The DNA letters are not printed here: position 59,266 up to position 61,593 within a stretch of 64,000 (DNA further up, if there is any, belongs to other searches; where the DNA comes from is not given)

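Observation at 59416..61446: Bacterial GH84 fused to a GNAT domain: same two-domain plan as metazoan O-GlcNAcase, but with an intact-looking acetyl-CoA motif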

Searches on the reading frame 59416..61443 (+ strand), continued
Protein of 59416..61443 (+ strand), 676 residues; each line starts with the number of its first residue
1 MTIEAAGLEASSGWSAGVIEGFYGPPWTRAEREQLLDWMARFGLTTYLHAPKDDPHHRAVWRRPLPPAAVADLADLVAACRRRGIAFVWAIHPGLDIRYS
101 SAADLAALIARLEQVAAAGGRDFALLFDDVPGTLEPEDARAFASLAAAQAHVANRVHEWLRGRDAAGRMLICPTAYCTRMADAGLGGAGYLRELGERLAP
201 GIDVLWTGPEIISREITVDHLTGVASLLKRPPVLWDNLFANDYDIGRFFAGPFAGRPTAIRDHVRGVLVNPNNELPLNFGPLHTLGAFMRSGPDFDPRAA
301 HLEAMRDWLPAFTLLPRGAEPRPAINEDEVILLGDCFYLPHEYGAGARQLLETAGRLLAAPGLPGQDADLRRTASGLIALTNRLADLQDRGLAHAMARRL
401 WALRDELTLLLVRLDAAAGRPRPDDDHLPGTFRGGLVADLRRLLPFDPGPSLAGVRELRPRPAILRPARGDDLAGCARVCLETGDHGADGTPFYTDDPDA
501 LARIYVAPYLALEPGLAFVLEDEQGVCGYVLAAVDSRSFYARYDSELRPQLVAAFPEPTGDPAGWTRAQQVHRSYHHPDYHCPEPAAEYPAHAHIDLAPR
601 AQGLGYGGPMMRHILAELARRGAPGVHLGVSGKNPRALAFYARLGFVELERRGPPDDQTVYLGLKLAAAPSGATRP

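Call 38: search_solved_structures(query=window:59416-61443:+, max_evalue=1e-80, show_alignments=5)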
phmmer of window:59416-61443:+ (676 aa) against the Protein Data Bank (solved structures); distinct sequences matched with E-value up to 1e-80: 7.
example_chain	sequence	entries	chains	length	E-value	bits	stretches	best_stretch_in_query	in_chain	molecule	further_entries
9qen_A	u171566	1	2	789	7e-103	348.5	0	13-292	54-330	Protein O-GlcNAcase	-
5m7r_A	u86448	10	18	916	1.3e-102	347.6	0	13-292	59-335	Protein O-GlcNAcase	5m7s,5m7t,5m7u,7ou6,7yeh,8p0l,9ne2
6hki_A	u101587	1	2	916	1.6e-102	347.4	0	13-292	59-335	Protein O-GlcNAcase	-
9qep_A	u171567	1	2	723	4.3e-90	306.3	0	14-317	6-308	O-GlcNAcase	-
11lh_A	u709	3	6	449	2.7e-89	303.6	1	16-423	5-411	Protein O-GlcNAcase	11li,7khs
2xsa_A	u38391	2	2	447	3.5e-89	303.2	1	16-423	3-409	HYALURONOGLUCOSAMINIDASE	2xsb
9ba8_A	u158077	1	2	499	1.3e-83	284.9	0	14-314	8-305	Protein O-GlcNAcase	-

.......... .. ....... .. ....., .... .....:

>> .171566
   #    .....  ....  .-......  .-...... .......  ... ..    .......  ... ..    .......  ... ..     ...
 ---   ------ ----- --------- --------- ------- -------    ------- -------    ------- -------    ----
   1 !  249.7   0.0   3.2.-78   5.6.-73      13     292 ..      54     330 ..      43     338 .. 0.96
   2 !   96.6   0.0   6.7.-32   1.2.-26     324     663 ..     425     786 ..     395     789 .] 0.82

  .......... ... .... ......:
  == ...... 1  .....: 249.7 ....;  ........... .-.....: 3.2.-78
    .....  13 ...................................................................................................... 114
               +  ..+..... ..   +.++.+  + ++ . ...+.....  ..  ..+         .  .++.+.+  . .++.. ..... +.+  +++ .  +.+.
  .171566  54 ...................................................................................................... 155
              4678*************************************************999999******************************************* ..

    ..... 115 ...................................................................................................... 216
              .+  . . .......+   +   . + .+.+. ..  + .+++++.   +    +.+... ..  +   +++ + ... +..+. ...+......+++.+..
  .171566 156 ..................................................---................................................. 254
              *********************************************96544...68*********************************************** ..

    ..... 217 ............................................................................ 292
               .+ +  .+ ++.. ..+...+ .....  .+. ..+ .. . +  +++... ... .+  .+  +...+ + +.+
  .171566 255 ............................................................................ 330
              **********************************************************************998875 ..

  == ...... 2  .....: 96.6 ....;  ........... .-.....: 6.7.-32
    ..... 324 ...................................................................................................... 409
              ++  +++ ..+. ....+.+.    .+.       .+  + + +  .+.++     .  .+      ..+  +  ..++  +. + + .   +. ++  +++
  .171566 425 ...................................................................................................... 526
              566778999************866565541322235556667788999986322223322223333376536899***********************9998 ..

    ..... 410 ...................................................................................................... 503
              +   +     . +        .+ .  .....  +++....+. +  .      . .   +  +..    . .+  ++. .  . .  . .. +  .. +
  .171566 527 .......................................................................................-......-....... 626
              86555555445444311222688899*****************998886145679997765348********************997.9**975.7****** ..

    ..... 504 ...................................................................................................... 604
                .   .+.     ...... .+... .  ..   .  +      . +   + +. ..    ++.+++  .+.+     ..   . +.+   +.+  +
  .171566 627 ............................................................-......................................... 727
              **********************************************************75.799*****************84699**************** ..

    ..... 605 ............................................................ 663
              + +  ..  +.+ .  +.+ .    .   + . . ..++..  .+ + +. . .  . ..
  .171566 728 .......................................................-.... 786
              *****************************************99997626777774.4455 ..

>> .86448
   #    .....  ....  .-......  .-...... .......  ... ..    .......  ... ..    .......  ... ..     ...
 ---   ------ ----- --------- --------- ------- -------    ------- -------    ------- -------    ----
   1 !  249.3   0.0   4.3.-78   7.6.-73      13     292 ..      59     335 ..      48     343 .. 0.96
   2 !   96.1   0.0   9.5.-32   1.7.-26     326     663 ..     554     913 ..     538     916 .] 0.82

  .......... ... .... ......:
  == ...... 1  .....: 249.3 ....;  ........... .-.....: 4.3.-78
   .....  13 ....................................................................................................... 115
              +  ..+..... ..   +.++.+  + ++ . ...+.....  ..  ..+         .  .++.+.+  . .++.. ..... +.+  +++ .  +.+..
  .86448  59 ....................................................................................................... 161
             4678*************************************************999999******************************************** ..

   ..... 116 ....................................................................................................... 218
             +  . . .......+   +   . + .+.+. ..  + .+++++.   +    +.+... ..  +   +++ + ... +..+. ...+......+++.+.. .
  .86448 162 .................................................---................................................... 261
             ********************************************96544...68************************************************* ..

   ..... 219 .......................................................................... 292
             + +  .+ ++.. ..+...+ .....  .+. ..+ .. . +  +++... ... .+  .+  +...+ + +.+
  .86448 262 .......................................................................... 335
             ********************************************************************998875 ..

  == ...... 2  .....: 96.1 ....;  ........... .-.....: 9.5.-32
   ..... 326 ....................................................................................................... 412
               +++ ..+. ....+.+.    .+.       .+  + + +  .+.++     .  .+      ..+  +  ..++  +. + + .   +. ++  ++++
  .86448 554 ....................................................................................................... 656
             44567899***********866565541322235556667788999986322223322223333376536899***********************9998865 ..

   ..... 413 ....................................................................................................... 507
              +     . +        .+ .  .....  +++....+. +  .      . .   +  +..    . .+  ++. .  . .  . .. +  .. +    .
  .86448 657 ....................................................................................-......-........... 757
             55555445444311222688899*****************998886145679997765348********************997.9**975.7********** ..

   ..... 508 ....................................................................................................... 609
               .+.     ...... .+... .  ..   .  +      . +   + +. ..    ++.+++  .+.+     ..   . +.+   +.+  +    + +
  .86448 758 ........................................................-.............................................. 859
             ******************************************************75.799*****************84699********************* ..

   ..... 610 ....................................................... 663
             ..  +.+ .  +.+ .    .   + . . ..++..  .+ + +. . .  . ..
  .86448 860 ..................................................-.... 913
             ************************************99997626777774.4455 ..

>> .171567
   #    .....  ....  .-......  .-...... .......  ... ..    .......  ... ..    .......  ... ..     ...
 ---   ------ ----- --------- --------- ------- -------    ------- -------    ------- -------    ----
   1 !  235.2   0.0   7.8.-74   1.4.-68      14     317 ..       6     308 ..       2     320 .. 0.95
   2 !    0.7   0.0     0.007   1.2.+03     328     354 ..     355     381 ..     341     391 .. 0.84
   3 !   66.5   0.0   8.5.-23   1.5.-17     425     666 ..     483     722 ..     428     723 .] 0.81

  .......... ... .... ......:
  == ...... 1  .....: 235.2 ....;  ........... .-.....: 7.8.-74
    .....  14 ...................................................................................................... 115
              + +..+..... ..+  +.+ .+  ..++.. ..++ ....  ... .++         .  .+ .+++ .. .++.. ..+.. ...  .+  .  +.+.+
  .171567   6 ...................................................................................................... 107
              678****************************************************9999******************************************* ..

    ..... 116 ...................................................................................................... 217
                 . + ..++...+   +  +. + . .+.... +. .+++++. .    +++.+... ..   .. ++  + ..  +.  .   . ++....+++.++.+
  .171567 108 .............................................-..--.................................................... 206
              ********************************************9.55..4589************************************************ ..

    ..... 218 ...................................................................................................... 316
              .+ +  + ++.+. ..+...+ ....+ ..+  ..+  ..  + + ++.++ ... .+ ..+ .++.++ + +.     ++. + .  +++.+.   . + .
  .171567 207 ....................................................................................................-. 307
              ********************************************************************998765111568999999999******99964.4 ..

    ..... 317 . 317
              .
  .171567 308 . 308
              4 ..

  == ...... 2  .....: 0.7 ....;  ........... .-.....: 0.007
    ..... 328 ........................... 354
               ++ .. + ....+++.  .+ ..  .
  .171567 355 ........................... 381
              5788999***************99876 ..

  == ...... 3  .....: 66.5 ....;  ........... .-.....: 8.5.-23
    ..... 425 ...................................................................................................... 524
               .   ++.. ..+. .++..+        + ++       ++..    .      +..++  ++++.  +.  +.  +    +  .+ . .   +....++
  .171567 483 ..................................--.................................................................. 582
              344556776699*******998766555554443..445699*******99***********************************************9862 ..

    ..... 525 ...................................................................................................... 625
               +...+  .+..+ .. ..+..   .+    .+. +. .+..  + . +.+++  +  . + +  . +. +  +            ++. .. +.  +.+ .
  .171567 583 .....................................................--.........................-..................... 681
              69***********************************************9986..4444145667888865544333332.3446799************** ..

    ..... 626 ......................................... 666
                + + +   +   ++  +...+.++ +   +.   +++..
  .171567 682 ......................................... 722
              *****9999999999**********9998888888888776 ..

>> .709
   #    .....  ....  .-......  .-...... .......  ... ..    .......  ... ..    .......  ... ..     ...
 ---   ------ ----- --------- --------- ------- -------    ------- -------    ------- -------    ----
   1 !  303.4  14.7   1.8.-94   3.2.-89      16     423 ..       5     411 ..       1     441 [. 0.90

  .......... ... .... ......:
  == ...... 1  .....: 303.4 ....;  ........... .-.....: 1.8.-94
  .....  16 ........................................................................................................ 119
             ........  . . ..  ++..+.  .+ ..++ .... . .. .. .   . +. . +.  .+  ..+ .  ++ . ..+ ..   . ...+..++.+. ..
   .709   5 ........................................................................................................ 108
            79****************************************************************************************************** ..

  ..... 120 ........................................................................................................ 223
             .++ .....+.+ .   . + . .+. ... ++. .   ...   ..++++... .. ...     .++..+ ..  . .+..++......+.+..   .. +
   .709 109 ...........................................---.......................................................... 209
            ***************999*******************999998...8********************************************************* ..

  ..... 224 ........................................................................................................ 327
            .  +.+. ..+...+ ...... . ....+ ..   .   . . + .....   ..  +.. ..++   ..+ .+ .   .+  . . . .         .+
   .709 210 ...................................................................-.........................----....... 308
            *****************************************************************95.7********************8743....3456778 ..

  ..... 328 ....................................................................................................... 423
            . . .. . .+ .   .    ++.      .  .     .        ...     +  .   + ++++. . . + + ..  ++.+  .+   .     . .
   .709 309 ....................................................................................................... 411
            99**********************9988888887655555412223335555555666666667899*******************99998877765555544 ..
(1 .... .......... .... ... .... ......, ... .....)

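Call 39: fold_search(model_id=the predicted structure, library=pdb)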
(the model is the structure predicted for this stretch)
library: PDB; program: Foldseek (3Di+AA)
matches with E <= 10: 1811; with E <= 0.001: 571
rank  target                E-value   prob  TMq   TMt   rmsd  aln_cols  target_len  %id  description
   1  2xsb                  1.2e-38  1.00  0.57  0.90   4.0       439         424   40  OgOGA PUGNAc complex (released 2011-03-23)
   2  2xsa                  1.4e-38  1.00  0.57  0.86   3.5       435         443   40  OgOGA apostructure (released 2011-03-23)
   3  7khs_A                8.9e-38  1.00  0.56  0.83   3.3       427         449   41  OgOGA IN COMPLEX WITH LIGAND 55 (released 2020-12-02)
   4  7khs_D                2.2e-37  1.00  0.55  0.82   3.6       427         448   41  OgOGA IN COMPLEX WITH LIGAND 55 (released 2020-12-02)
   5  5un8_B                1.9e-35  1.00  0.55  0.85   4.7       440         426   34  Crystal Structure of human O-GlcNAcase in complex with glycopeptide p53 (released 2017-03-15)
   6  5un9_B                2.5e-35  1.00  0.55  0.85   4.3       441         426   34  The crystal structure of human O-GlcNAcase in complex with Thiamet-G (released 2017-03-15)
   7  5un9_A                3.5e-35  1.00  0.55  0.87   4.2       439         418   34  The crystal structure of human O-GlcNAcase in complex with Thiamet-G (released 2017-03-15)
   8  7ou6_AAA              3.9e-35  1.00  0.55  0.85   3.3       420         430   34  Human O-GlcNAc hydrolase in complex with DNJNAc-thiazolidines (released 2022-04-13)
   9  7khs_B                4.1e-35  1.00  0.52  0.80   3.8       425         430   40  OgOGA IN COMPLEX WITH LIGAND 55 (released 2020-12-02)
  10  5tke_A                6.5e-35  1.00  0.55  0.86   2.7       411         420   34  Crystal Structure of Eukaryotic Hydrolase (released 2017-03-15)
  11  5vvv_A                1.0e-34  1.00  0.55  0.86   4.4       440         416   34  Structural Investigations of the Substrate Specificity of Human O-GlcNAcase (released 2017-09-27)
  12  8p0l_A                1.3e-34  1.00  0.54  0.80   4.2       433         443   33  Crystal structure of human O-GlcNAcase in complex with an S-linked CKII peptide (released 2023-11-29)
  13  5vvx_C                1.4e-34  1.00  0.55  0.85   4.8       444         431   34  Structural Investigations of the Substrate Specificity of Human O-GlcNAcase (released 2017-09-27)
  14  5m7u_A                1.7e-34  1.00  0.56  0.82   4.7       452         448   34  Structure of human O-GlcNAc hydrolase with new iminocyclitol type inhibitor (released 2017-03-29)
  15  5m7t_B                1.8e-34  1.00  0.55  0.82   4.8       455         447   34  Structure of human O-GlcNAc hydrolase with PugNAc type inhibitor (released 2017-03-29)
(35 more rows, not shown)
